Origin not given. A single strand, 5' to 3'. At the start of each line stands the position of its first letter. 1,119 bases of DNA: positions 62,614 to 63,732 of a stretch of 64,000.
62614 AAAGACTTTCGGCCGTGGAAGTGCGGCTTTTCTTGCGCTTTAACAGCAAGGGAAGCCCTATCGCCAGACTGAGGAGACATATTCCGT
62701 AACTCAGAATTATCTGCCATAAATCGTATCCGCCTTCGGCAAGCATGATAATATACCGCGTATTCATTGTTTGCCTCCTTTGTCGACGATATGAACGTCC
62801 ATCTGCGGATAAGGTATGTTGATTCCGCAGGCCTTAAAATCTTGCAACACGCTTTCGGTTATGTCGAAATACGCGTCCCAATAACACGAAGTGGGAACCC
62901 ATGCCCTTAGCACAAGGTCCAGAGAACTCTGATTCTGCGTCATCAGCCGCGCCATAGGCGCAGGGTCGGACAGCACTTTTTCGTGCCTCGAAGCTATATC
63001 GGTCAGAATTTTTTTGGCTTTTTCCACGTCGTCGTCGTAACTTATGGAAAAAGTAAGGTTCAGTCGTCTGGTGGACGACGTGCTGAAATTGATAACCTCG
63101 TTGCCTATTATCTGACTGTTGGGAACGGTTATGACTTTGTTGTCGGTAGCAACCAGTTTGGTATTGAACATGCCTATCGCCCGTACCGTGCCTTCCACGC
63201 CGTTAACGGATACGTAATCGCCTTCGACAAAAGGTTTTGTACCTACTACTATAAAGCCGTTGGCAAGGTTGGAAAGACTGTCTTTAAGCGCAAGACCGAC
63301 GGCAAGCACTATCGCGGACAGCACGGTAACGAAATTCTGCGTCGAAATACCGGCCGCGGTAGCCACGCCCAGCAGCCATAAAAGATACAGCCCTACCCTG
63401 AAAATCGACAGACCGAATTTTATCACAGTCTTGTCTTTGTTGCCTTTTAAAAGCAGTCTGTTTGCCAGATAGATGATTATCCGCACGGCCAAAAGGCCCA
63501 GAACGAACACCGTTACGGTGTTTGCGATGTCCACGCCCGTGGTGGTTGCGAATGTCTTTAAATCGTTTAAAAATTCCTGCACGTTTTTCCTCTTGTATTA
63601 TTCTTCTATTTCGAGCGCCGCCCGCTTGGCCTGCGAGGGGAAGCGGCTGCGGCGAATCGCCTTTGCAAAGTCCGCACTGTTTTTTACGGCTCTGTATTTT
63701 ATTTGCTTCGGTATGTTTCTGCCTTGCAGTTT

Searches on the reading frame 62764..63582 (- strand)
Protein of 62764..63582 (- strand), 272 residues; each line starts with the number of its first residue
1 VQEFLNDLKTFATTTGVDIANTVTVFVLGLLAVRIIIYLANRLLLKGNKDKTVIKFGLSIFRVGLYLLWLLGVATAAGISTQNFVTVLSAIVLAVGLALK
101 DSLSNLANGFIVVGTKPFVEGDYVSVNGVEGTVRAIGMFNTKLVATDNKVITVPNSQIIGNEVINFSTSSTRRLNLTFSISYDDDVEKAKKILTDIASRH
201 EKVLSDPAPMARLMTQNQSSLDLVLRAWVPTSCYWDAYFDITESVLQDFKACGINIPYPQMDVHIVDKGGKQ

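Call 88: find_encoding_contigs(protein=window:62764-63582:-, flank=10000, max_places=1)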
Protein window:62764-63582:- (272 aa): 23 contigs read that carry it; 1 place shown.
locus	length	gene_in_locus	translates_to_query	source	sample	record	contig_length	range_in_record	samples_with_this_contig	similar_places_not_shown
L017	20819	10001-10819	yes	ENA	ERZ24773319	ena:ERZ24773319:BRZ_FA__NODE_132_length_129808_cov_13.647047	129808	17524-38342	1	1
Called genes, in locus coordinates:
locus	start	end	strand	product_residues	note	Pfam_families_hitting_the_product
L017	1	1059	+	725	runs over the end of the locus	-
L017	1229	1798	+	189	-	PF12822:ECF_trnsprt, PF09515:Thia_YuaJ (weak)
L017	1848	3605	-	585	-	PF00664:ABC_membrane, PF00005:ABC_tran, PF02463:SMC_N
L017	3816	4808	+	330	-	PF03590:AsnA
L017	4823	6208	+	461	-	PF01336:tRNA_anti-codon, PF00152:tRNA-synt_2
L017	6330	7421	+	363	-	PF00089:Trypsin, PF13365:Trypsin_2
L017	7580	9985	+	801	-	PF01055:Glyco_hydro_31_2nd, PF21365:Glyco_hydro_31_3rd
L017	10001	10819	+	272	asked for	PF00924:MS_channel_2nd, PF21082:MS_channel_3rd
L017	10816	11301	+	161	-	-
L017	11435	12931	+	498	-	PF13347:MFS_2, PF07690:MFS_1, PF13347:MFS_2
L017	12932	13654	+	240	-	-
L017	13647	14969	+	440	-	PF03706:LPG_synthase_TM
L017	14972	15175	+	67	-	PF05979:DUF896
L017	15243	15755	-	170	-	PF00186:DHFR_1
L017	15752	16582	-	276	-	PF00303:Thymidylat_synt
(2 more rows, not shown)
